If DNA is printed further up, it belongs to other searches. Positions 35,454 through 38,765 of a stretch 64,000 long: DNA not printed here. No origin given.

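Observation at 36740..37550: Wzc-like co-polymerase lengthened to 1003 aa by two families of in-frame tandem repeats in its periplasmic coiled coil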

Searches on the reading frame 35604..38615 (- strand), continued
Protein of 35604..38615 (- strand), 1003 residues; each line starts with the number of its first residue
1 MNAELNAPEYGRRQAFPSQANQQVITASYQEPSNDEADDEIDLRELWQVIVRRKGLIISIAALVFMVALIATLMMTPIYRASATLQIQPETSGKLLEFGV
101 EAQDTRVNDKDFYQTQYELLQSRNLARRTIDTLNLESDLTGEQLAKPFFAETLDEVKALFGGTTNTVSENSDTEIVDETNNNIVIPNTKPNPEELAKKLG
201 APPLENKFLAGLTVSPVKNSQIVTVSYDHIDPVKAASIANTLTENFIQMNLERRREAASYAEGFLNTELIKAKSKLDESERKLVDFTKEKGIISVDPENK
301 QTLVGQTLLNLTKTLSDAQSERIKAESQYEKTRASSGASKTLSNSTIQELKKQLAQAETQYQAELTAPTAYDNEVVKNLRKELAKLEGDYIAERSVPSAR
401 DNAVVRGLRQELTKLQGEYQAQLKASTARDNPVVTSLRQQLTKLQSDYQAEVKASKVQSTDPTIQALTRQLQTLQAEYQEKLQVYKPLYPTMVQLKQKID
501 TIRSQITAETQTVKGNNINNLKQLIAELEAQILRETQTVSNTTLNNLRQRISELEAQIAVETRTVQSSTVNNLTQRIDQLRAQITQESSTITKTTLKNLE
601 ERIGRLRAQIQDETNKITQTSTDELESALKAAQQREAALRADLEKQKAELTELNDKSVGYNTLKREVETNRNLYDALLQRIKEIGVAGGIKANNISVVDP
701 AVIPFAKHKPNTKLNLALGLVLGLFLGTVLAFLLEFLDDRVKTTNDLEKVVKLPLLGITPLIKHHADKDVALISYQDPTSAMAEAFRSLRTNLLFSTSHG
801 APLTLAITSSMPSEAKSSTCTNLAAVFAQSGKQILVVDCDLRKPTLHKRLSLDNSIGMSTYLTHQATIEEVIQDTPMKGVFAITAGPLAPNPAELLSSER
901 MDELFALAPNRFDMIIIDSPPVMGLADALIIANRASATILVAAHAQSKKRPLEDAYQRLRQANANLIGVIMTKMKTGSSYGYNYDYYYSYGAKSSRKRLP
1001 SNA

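Call 68: find_encoding_contigs(protein=P0188, flank=5000, max_places=1)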
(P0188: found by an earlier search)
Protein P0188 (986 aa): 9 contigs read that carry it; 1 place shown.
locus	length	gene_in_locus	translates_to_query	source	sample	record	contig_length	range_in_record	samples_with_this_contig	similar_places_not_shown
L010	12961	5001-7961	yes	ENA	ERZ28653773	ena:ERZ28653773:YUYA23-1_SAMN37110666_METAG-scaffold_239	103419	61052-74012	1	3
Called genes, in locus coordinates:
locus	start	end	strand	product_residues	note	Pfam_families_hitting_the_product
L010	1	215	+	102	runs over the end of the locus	PF01724:DUF29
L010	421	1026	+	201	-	PF05685:Uma2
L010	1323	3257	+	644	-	PF13727:CoA_binding_3, PF00106:adh_short (weak), PF01370:Epimerase, PF02719:Polysacc_synt_2, PF04321:RmlD_sub_bind, PF08659:KR (weak), PF01073:3Beta_HSD, PF16363:GDP_Man_Dehyd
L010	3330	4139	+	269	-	PF19567:CpsB_CapC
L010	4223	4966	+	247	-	PF02563:Poly_export, PF10531:SLBB, PF22461:SLBB_2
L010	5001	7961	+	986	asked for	PF02706:Wzz, PF13807:GNVR, PF01656:CbiA (weak), PF10609:ParA, PF13614:AAA_31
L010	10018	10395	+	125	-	-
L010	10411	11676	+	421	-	-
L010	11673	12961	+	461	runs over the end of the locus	PF04932:Wzy_C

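Call 75: find_homologous_proteins(query=A4, max_evalue=1e-50)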
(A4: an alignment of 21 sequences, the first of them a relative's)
Query A4 (21 sequences) (1003 aa, profile of the alignment): 488 proteins with E <= 1e-50 among 8000 candidates; the best 120 are listed.
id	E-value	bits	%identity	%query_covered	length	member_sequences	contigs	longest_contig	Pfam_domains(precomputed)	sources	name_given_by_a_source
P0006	0.0e+0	1601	48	93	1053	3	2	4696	PF02706.21,PF10609.16,PF01656.30,PF13614.13,PF09140.18,PF13807.12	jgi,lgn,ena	-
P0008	0.0e+0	1577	51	95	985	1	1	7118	PF02706.21,PF10609.16,PF01656.30,PF13614.13,PF13807.12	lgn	-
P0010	0.0e+0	1560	47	93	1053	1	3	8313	PF02706.21,PF10609.16,PF01656.30,PF13614.13,PF13807.12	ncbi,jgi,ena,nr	ncbi:MAG: polysaccharide biosynthesis tyrosine autokinase [Thiothrix sp.]|nr:polysaccharide biosynth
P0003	0.0e+0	1559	77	100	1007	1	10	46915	PF02706.21,PF01656.30,PF13614.13,PF13807.12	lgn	-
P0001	0.0e+0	1559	100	100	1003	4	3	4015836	PF02706.21,PF01656.30,PF13614.13,PF13807.12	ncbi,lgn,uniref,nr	ncbi:MAG: polysaccharide biosynthesis tyrosine autokinase [Thiofilum sp.]|uniref:polysaccharide bios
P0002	0.0e+0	1517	82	100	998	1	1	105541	PF02706.21,PF01656.30,PF13614.13,PF13807.12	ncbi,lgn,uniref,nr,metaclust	ncbi:polysaccharide biosynthesis tyrosine autokinase [Thiofilum flexile]|uniref:polysaccharide biosy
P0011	0.0e+0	1512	52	90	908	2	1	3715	PF10609.16,PF01656.30,PF13614.13,PF13807.12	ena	-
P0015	0.0e+0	1492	47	97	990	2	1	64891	PF02706.21,PF10609.16,PF01656.30,PF13614.13,PF13807.12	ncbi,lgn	-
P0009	0.0e+0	1491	50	93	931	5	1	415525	PF00142.25,PF02706.21,PF10609.16,PF01656.30,PF13614.13,PF13807.12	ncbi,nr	ncbi:MAG: polysaccharide biosynthesis tyrosine autokinase [Thiothrix sp.]|nr:MAG: polysaccharide bio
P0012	0.0e+0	1490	49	98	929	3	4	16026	PF02706.21,PF10609.16,PF01656.30,PF13614.13,PF13807.12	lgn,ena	-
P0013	0.0e+0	1439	48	55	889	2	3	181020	PF02706.21,PF10609.16,PF01656.30,PF13614.13,PF13807.12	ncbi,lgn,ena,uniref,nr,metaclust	ncbi:polysaccharide biosynthesis tyrosine autokinase [Thiolinea disciformis]|uniref:polysaccharide b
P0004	0.0e+0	1429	77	91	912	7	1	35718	PF01656.30,PF13614.13,PF13807.12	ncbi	ncbi:MAG: hypothetical protein RLZZ422_994, partial [Pseudomonadota bacterium]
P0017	0.0e+0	1419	49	55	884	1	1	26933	PF02706.21,PF10609.16,PF01656.30,PF13614.13,PF13807.12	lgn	-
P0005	0.0e+0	1405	57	94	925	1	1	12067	PF02706.21,PF01656.30,PF13614.13,PF13807.12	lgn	-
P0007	0.0e+0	1356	51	96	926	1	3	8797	PF02706.21,PF10609.16,PF01656.30,PF13614.13,PF13807.12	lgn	-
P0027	0.0e+0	1242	53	48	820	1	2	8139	PF02706.21,PF10609.16,PF01656.30,PF13614.13,PF13807.12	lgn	-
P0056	0.0e+0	1192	48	47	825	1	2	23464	PF02706.21,PF10609.16,PF01656.30,PF13614.13,PF13807.12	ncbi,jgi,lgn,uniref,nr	ncbi:MAG: hypothetical protein BWK73_24545 [Thiothrix lacustris]|uniref:non-specific protein-tyrosin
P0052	0.0e+0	1191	49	46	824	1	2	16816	PF02706.21,PF01656.30,PF13614.13,PF13807.12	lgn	-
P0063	0.0e+0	1181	47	46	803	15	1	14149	PF02706.21,PF10609.16,PF01656.30,PF13614.13,PF13807.12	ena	-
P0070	0.0e+0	1176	47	47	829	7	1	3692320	PF02706.21,PF01656.30,PF13614.13,PF09140.18,PF13807.12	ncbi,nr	ncbi:MAG: polysaccharide biosynthesis tyrosine autokinase [Candidatus Thiothrix sulfatifontis]|nr:MA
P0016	0.0e+0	1171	61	42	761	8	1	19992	PF02706.21,PF01656.30,PF13614.13,PF09140.18,PF13807.12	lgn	-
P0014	0.0e+0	1171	59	42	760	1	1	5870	PF02706.21,PF10609.16,PF01656.30,PF13614.13,PF13807.12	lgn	-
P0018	0.0e+0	1159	60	42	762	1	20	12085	PF02706.21,PF01656.30,PF13614.13,PF09140.18,PF13807.12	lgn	-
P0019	0.0e+0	1158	65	38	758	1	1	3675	PF02706.21,PF10609.16,PF01656.30,PF13614.13,PF09140.18,PF13807.12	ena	-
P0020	0.0e+0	1156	60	42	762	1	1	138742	PF02706.21,PF10609.16,PF01656.30,PF13614.13,PF09140.18,PF13807.12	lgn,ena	-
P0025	0.0e+0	1145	64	38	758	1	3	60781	PF02706.21,PF10609.16,PF01656.30,PF13614.13,PF09140.18,PF13807.12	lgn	-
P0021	0.0e+0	1123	60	42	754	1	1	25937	PF02706.21,PF01656.30,PF13614.13,PF13807.12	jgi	jgi:capsular exopolysaccharide synthesis family protein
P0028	0.0e+0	1110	50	54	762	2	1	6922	PF02706.21,PF10609.16,PF01656.30,PF13614.13,PF09140.18,PF13807.12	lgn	-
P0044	0.0e+0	1109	54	42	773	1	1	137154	PF02706.21,PF10609.16,PF01656.30,PF13614.13,PF09140.18,PF13807.12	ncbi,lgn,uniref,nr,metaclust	ncbi:capsular exopolysaccharide family [Thiothrix caldifontis]|uniref:non-specific protein-tyrosine 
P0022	0.0e+0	1109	60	42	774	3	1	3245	PF02706.21,PF01656.30,PF13614.13,PF13807.12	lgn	-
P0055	0.0e+0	1109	55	38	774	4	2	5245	PF02706.21,PF01656.30,PF13614.13,PF13807.12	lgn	-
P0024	0.0e+0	1105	59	42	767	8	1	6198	PF02706.21,PF01656.30,PF13614.13,PF13807.12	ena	-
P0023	0.0e+0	1101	58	42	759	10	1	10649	PF02706.21,PF10609.16,PF01656.30,PF13614.13,PF13807.12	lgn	-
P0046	0.0e+0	1100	54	42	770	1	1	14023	PF02706.21,PF10609.16,PF01656.30,PF13614.13,PF13807.12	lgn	-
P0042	0.0e+0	1095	56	38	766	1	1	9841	PF02706.21,PF10609.16,PF01656.30,PF13614.13,PF13807.12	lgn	-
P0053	0.0e+0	1094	56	38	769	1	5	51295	PF02706.21,PF10609.16,PF01656.30,PF13614.13,PF09140.18,PF13807.12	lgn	-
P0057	0.0e+0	1093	56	38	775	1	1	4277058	PF02706.21,PF10609.16,PF01656.30,PF13614.13,PF09140.18,PF13807.12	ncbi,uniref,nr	ncbi:MAG: polysaccharide biosynthesis tyrosine autokinase [Candidatus Thiothrix putei]|uniref:non-sp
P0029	0.0e+0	1091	63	38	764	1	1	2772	PF02706.21,PF10609.16,PF01656.30,PF13614.13,PF13807.12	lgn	-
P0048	0.0e+0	1091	57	38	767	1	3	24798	PF02706.21,PF10609.16,PF01656.30,PF13614.13,PF13807.12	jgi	jgi:capsular exopolysaccharide synthesis family protein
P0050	0.0e+0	1090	56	38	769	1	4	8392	PF02706.21,PF10609.16,PF01656.30,PF13614.13,PF09140.18,PF13807.12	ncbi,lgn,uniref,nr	ncbi:polysaccharide biosynthesis tyrosine autokinase [Candidatus Thiothrix sp. Deng01]|uniref:non-sp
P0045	0.0e+0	1090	56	38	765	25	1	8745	PF02706.21,PF10609.16,PF01656.30,PF13614.13,PF09140.18,PF13807.12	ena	-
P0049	0.0e+0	1089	54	42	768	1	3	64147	PF02706.21,PF10609.16,PF01656.30,PF13614.13,PF13807.12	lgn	-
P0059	0.0e+0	1078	55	38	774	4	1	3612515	PF02706.21,PF10609.16,PF01656.30,PF13614.13,PF13807.12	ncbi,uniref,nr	ncbi:polysaccharide biosynthesis tyrosine autokinase [Thiothrix lacustris]|uniref:non-specific prote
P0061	0.0e+0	1073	55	38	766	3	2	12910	PF02706.21,PF10609.16,PF01656.30,PF13614.13,PF13807.12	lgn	-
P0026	0.0e+0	1072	61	38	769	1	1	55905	PF02706.21,PF10609.16,PF01656.30,PF13614.13,PF09140.18,PF13807.12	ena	-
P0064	0.0e+0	1068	55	38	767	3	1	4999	PF02706.21,PF10609.16,PF01656.30,PF13614.13,PF13807.12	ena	-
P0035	0.0e+0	1067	55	44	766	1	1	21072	PF02706.21,PF10609.16,PF01656.30,PF13614.13,PF13807.12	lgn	-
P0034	0.0e+0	1064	61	37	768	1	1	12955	PF02706.21,PF10609.16,PF01656.30,PF13614.13,PF09140.18,PF13807.12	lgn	-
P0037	0.0e+0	1063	53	42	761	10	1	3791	PF02706.21,PF10609.16,PF01656.30,PF13614.13,PF13807.12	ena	-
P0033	0.0e+0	1062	56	41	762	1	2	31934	PF02706.21,PF10609.16,PF01656.30,PF13614.13,PF09140.18,PF13807.12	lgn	-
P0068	0.0e+0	1062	56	38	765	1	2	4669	PF02706.21,PF10609.16,PF01656.30,PF13614.13,PF13807.12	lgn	-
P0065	0.0e+0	1056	56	38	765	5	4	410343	PF02706.21,PF10609.16,PF01656.30,PF13614.13,PF13807.12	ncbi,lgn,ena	-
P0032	0.0e+0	1055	61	38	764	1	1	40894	PF02706.21,PF10609.16,PF01656.30,PF13614.13,PF13807.12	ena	-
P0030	0.0e+0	1055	61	38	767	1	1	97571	PF02706.21,PF10609.16,PF01656.30,PF13614.13,PF13807.12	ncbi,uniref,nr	ncbi:GumC family protein [Leucothrix pacifica]|uniref:non-specific protein-tyrosine kinase n=1 Tax=L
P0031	0.0e+0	1052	60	38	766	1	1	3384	PF02706.21,PF10609.16,PF01656.30,PF13614.13,PF13807.12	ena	-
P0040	0.0e+0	1046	57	40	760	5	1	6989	PF02706.21,PF10609.16,PF01656.30,PF13614.13,PF13807.12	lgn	-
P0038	0.0e+0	1035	57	42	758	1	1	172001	PF02706.21,PF10609.16,PF01656.30,PF13614.13,PF13807.12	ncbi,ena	-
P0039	0.0e+0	1028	56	42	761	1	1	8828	PF02706.21,PF10609.16,PF01656.30,PF13614.13,PF09140.18,PF13807.12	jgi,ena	-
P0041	0.0e+0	1025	55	43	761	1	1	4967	PF02706.21,PF10609.16,PF01656.30,PF13614.13,PF09140.18,PF13807.12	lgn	-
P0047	0.0e+0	1018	55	42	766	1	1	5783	PF02706.21,PF10609.16,PF01656.30,PF13614.13,PF13807.12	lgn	-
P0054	0.0e+0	1017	53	44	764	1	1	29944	PF02706.21,PF10609.16,PF01656.30,PF13614.13,PF13807.12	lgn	-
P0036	1.4e-298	1011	59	38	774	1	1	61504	PF02706.21,PF01656.30,PF13614.13,PF09140.18,PF13807.12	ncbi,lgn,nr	ncbi:MAG: hypothetical protein CSB47_08720 [Proteobacteria bacterium]|nr:MAG: hypothetical protein C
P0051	2.0e-298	1011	54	43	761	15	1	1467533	PF02706.21,PF10609.16,PF01656.30,PF13614.13,PF09140.18,PF13807.12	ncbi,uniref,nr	ncbi:polysaccharide biosynthesis tyrosine autokinase [Thiothrix fructosivorans]|uniref:non-specific 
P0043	5.8e-297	1006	60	38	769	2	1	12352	PF02706.21,PF10609.16,PF01656.30,PF13614.13,PF09140.18,PF13807.12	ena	-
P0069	1.9e-296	1004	47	44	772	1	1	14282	PF02706.21,PF01656.30,PF13614.13,PF13807.12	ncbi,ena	-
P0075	1.1e-295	1002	49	43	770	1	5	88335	PF02706.21,PF10609.16,PF01656.30,PF13614.13,PF13807.12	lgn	-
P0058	9.3e-295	999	53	38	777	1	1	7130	PF02706.21,PF10609.16,PF01656.30,PF13614.13,PF13807.12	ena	-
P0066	1.7e-292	991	55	38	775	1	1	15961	PF02706.21,PF01656.30,PF13614.13,PF13807.12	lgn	-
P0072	3.6e-286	970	51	38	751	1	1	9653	PF02706.21,PF10609.16,PF01656.30,PF13614.13,PF13807.12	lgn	-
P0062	6.0e-286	970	47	44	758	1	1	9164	PF02706.21,PF10609.16,PF01656.30,PF13614.13,PF13807.12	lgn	-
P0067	9.5e-284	962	56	38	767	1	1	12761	PF02706.21,PF10609.16,PF01656.30,PF13614.13,PF13807.12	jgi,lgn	-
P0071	5.6e-283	960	49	38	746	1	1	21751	PF02706.21,PF10609.16,PF01656.30,PF13614.13,PF13807.12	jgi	jgi:succinoglycan biosynthesis transport protein ExoP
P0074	5.7e-279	947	52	38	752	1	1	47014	PF02706.21,PF01656.30,PF13614.13,PF13807.12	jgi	jgi:capsular exopolysaccharide synthesis family protein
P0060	2.9e-277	941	53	43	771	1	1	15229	PF02706.21,PF10609.16,PF01656.30,PF13614.13,PF13807.12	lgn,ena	-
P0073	5.5e-275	933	55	39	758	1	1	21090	PF02706.21,PF01656.30,PF13614.13,PF13807.12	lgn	-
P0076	6.6e-252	857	49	39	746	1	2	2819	PF02706.21,PF01656.30,PF13614.13,PF09140.18,PF13807.12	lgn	-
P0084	1.2e-248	846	53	38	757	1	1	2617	PF02706.21,PF01656.30,PF13614.13,PF13807.12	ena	-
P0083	6.3e-248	844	54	38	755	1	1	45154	PF02706.21,PF01656.30,PF13614.13,PF13807.12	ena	-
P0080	1.1e-247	843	54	38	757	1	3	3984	PF02706.21,PF01656.30,PF13614.13,PF13807.12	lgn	-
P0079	1.2e-247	843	53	38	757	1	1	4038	PF02706.21,PF01656.30,PF13614.13,PF13807.12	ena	-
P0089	2.0e-247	842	53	38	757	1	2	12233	PF02706.21,PF01656.30,PF13614.13,PF13807.12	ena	-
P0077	2.6e-247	842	54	38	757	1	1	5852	PF02706.21,PF01656.30,PF13614.13,PF13807.12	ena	-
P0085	4.3e-247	841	53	38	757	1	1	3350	PF02706.21,PF01656.30,PF13614.13,PF13807.12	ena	-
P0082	6.4e-247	840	54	38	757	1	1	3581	PF02706.21,PF01656.30,PF13614.13,PF13807.12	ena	-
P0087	8.4e-247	840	54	38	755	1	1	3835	PF02706.21,PF01656.30,PF13614.13,PF13807.12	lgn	-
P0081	1.1e-246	840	54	38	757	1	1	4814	PF02706.21,PF01656.30,PF13614.13,PF13807.12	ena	-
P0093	2.0e-246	839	54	38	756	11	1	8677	PF02706.21,PF01656.30,PF13614.13,PF13807.12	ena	-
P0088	4.7e-246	838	54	38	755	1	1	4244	PF02706.21,PF01656.30,PF13614.13,PF13807.12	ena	-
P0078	5.6e-246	837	54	38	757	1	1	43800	PF02706.21,PF01656.30,PF13614.13,PF13807.12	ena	-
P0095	6.5e-246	837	53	38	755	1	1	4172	PF02706.21,PF01656.30,PF13614.13,PF13807.12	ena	-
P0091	7.4e-246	837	53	38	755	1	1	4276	PF02706.21,PF01656.30,PF13614.13,PF13807.12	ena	-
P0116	7.6e-246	837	43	41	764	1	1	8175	PF02706.21,PF01656.30,PF13614.13,PF13807.12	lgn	-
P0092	1.2e-245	836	53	38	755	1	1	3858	PF02706.21,PF01656.30,PF13614.13,PF13807.12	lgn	-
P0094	1.5e-245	836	53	38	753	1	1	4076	PF02706.21,PF01656.30,PF13614.13,PF13807.12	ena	-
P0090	2.5e-245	835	54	38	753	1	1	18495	PF02706.21,PF01656.30,PF13614.13,PF13807.12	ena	-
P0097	2.7e-245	835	53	38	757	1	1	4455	PF02706.21,PF01656.30,PF13614.13,PF13807.12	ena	-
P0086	1.2e-244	833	53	38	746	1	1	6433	PF02706.21,PF01656.30,PF13614.13,PF13807.12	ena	-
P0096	1.2e-243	830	53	38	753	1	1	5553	PF02706.21,PF01656.30,PF13614.13,PF13807.12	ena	-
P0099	2.3e-240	819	39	48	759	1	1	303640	PF02706.21,PF01656.30,PF13614.13,PF13807.12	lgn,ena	-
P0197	6.2e-240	817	43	39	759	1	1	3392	PF02706.21,PF10609.16,PF01656.30,PF13614.13,PF13807.12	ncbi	-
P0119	2.3e-239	815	45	41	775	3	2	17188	PF02706.21,PF10609.16,PF01656.30,PF13614.13,PF13807.12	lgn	-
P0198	1.2e-238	813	44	42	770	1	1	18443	PF02706.21,PF10609.16,PF01656.30,PF13614.13,PF13807.12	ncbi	-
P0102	6.7e-238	811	42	44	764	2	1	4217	PF02706.21,PF10609.16,PF01656.30,PF13614.13,PF13807.12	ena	-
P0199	7.6e-238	810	45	37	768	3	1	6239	PF02706.21,PF10609.16,PF01656.30,PF13614.13,PF13807.12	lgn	-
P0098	8.3e-238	810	43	44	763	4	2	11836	PF02706.21,PF10609.16,PF01656.30,PF13614.13,PF13807.12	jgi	jgi:capsular exopolysaccharide synthesis family protein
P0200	1.1e-237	810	55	31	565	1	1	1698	PF01656.30,PF13614.13,PF13807.12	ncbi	ncbi:MAG: GumC family protein, partial [Thiothrix sp.]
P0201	3.7e-237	808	44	41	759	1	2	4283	PF02706.21,PF10609.16,PF01656.30,PF13614.13,PF13807.12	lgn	-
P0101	5.2e-237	808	41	51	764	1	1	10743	PF02706.21,PF10609.16,PF01656.30,PF13614.13,PF13807.12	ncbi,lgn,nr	ncbi:MAG: polysaccharide biosynthesis tyrosine autokinase [Pseudomonadota bacterium]|nr:polysacchari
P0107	6.6e-237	807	41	42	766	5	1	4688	PF02706.21,PF10609.16,PF01656.30,PF13614.13,PF13807.12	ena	-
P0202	2.2e-236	806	46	39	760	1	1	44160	PF02706.21,PF10609.16,PF01656.30,PF13614.13,PF13807.12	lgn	-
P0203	4.2e-236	805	45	41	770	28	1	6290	PF02706.21,PF01656.30,PF13614.13,PF13807.12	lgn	-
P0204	5.3e-236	804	43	41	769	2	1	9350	PF02706.21,PF10609.16,PF01656.30,PF13614.13,PF13807.12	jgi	-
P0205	5.9e-236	804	44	40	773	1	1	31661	PF02706.21,PF01656.30,PF13614.13,PF13807.12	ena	-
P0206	6.9e-236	804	44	41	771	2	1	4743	PF02706.21,PF10609.16,PF01656.30,PF13614.13,PF13807.12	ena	-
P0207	7.4e-236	804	43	44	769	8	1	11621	PF02706.21,PF10609.16,PF01656.30,PF13614.13,PF13807.12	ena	-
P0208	9.0e-236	804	44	41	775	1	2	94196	PF02706.21,PF10609.16,PF01656.30,PF13614.13,PF13807.12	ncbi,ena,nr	ncbi:MAG: polysaccharide biosynthesis tyrosine autokinase [Candidatus Competibacter sp.]|nr:polysacc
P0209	1.2e-235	803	44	43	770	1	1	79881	PF02706.21,PF01656.30,PF13614.13,PF13807.12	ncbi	-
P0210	1.4e-235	803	44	41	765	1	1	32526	PF02706.21,PF01656.30,PF13614.13,PF13807.12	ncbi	ncbi:MAG: polysaccharide biosynthesis tyrosine autokinase [Candidatus Contendobacter sp.]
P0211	1.8e-235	803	44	43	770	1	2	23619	PF02706.21,PF01656.30,PF13614.13,PF13807.12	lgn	-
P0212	2.9e-235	802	45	41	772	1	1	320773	PF02706.21,PF10609.16,PF01656.30,PF13614.13,PF13807.12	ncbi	ncbi:MAG: polysaccharide biosynthesis tyrosine autokinase [Candidatus Competibacteraceae bacterium]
